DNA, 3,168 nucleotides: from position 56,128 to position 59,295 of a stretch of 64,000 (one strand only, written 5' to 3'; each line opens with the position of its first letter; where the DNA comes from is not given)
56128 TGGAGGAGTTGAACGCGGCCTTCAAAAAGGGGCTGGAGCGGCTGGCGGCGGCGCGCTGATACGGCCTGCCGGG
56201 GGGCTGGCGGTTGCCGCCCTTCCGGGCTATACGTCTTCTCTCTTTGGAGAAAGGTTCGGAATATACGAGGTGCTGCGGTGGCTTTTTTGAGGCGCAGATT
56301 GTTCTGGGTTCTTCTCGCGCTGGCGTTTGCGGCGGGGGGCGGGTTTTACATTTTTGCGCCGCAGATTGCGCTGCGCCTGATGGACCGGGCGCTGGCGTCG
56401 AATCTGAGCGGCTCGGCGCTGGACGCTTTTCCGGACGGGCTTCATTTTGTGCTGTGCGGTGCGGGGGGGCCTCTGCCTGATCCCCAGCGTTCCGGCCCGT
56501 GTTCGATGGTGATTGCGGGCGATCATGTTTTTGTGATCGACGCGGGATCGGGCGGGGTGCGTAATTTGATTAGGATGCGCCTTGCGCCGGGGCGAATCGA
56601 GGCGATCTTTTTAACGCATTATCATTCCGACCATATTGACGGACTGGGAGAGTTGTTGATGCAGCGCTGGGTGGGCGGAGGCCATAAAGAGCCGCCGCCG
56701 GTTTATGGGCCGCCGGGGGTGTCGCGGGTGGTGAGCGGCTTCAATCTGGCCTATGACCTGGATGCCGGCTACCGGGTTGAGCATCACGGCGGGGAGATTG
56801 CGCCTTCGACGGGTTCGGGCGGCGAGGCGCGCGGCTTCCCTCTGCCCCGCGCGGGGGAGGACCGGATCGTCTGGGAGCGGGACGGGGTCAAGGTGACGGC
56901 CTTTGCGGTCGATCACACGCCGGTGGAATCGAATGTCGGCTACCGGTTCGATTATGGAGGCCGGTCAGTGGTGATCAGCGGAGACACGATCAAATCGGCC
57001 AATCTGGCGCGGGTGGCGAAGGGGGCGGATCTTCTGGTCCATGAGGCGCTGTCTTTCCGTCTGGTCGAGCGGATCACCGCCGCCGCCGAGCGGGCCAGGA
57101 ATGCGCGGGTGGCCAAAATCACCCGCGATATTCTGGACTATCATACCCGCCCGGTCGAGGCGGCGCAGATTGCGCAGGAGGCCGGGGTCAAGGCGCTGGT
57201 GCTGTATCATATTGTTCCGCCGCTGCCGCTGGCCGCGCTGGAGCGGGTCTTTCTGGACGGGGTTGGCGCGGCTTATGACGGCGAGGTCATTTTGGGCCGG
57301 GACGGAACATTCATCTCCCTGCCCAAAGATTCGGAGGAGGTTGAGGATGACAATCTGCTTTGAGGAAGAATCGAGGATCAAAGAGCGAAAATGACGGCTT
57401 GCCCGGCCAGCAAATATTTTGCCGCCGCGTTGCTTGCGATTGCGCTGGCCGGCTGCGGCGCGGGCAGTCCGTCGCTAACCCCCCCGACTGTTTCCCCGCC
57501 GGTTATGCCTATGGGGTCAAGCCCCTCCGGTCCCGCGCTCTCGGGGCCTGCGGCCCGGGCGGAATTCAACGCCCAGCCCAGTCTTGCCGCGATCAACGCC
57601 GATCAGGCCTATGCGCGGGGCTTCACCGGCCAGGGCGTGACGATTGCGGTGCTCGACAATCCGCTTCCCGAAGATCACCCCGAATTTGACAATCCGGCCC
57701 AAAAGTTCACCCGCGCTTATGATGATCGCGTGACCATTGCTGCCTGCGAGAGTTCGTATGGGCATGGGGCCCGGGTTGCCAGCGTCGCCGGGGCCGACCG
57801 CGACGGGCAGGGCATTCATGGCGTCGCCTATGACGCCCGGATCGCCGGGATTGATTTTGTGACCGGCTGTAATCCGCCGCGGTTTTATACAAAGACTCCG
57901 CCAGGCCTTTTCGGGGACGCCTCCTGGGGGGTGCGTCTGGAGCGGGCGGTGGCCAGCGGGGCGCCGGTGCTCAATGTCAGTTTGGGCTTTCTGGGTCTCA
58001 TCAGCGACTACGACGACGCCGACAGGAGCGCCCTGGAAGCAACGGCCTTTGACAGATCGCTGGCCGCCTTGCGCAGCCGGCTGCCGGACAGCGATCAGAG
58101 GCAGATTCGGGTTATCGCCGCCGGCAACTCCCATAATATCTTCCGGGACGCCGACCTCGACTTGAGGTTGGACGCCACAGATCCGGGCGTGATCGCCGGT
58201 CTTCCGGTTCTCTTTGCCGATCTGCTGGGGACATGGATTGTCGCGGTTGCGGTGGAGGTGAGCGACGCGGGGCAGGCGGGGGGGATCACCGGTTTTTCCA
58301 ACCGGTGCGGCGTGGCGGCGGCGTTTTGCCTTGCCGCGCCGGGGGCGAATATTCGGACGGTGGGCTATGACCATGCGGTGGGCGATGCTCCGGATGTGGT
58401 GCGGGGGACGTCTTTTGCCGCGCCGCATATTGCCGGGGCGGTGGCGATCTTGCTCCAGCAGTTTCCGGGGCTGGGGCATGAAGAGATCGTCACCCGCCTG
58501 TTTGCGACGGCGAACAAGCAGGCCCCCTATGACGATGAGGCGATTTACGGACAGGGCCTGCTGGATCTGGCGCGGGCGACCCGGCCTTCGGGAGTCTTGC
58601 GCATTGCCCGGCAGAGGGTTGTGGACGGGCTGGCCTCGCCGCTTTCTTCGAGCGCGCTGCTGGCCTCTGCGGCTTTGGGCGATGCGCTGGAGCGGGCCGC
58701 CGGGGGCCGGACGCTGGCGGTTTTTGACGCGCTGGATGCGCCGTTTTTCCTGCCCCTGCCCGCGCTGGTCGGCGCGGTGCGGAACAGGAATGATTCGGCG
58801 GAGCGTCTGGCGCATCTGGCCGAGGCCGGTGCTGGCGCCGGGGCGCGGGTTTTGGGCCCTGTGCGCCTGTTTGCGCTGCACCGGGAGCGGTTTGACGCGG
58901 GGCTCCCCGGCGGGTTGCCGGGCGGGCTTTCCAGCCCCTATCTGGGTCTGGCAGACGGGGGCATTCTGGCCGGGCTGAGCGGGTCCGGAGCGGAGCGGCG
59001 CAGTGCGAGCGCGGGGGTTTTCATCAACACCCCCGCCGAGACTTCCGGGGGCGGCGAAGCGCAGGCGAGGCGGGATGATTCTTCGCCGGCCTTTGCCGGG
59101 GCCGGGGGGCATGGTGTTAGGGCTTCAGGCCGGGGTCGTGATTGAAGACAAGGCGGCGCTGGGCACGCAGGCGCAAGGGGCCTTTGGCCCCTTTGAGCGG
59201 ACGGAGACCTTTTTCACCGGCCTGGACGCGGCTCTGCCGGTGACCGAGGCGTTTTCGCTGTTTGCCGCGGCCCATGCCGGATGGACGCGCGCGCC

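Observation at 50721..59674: Divergent pair of paralogous lipoprotein subtilisin (S8) autotransporters flanking a 4-kb acyl-CoA cassette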

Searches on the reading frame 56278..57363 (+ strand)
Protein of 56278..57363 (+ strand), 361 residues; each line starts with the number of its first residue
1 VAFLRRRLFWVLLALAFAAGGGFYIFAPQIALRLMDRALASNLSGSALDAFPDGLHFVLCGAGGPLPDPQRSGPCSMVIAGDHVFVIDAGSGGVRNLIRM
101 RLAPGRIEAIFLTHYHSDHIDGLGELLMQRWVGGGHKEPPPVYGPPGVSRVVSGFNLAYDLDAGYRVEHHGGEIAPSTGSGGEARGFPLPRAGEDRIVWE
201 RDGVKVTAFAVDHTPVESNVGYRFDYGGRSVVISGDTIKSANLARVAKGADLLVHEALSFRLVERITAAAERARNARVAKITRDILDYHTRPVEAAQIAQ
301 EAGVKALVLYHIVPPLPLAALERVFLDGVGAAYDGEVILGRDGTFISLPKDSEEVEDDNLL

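Call 25: search_protein_families(library=pfam, proteins=[window:56278-57363:+], max_evalue=0.001)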
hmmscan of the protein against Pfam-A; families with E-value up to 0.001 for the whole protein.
window:56278-57363:+ (361 aa): 2 families
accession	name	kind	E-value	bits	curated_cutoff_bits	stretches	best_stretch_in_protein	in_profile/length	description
PF00753.33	Lactamase_B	-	1.2e-20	74.8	22.7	1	72-275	5-186/196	Metallo-beta-lactamase superfamily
PF12706.13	Lactamase_B_2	-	8.2e-17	61.9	27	1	85-312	3-200/200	Beta-lactamase superfamily domain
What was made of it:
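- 54492..57363 (+): MaoC dehydratase (54492-55343), SDR (55347-56186) and MBL-fold hydrolase (56278-57363), co-directional with gene B. Gaps are 3, 91 and 27 nt. Pfam (call 25).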

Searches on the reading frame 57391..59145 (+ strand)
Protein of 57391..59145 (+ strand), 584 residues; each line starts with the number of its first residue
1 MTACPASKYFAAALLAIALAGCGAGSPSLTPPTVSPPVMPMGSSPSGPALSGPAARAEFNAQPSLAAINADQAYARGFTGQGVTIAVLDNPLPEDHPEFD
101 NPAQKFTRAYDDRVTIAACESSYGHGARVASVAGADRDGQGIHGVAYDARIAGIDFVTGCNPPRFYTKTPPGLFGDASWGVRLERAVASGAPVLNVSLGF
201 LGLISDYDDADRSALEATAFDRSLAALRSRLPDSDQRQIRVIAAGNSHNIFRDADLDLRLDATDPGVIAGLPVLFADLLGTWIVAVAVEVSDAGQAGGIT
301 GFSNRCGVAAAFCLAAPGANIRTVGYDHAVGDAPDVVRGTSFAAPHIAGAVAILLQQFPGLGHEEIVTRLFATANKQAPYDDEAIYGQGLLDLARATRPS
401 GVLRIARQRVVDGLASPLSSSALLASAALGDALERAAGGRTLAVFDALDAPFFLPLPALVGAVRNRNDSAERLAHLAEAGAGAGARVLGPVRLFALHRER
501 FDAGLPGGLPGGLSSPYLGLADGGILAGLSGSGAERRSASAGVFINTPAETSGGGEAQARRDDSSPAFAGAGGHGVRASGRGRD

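Call 3: search_protein_families(library=pfam, proteins=[window:57391-59145:+], max_evalue=0.1)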
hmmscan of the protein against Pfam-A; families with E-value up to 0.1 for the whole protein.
window:57391-59145:+ (584 aa): 1 family
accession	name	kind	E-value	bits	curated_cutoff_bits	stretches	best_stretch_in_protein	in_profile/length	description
PF00082.27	Peptidase_S8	-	7.3e-31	108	21.8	1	80-389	1-288/288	Subtilase family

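Call 6: search_protein_families(library=ncbifam, proteins=[window:57391-59145:+], max_evalue=1)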
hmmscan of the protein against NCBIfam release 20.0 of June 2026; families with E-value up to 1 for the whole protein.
window:57391-59145:+ (584 aa): 6 families
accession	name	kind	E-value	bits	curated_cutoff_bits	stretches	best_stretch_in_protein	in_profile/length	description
NF051851.1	AtpSerPepEprS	equivalog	9.5e-29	100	1700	1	56-441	42-411/988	autotransporter serine peptidase EprS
TIGR03921.1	T7SS_mycosin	equivalog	5.1e-25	88.3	278.75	1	70-398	3-286/353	type VII secretion-associated serine protease mycosin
NF033865.1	fusolisin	equivalog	2.1e-07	29.4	999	1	238-377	257-382/1006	fusolisin family autotransporter serine protease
NF033595.1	denti_PrtP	equivalog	0.0023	16.6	300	1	312-396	412-501/606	dentilisin complex serine proteinase subunit PrtP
NF040553.1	SGO_0316_fam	subfamily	0.0024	15.5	1400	1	335-368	688-725/1486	SGO_0316/SGO_0317 family LPXTG-anchored serine peptidase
NF049966.1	QH_SP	equivalog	0.0093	15.3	165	1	332-376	169-213/219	subtilisin-like serine protease QhpE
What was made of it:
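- Closest known: Ssp. Same: NCBIfam EprS matches residues 56-441 of B at E 9.5e-29 (call 6).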
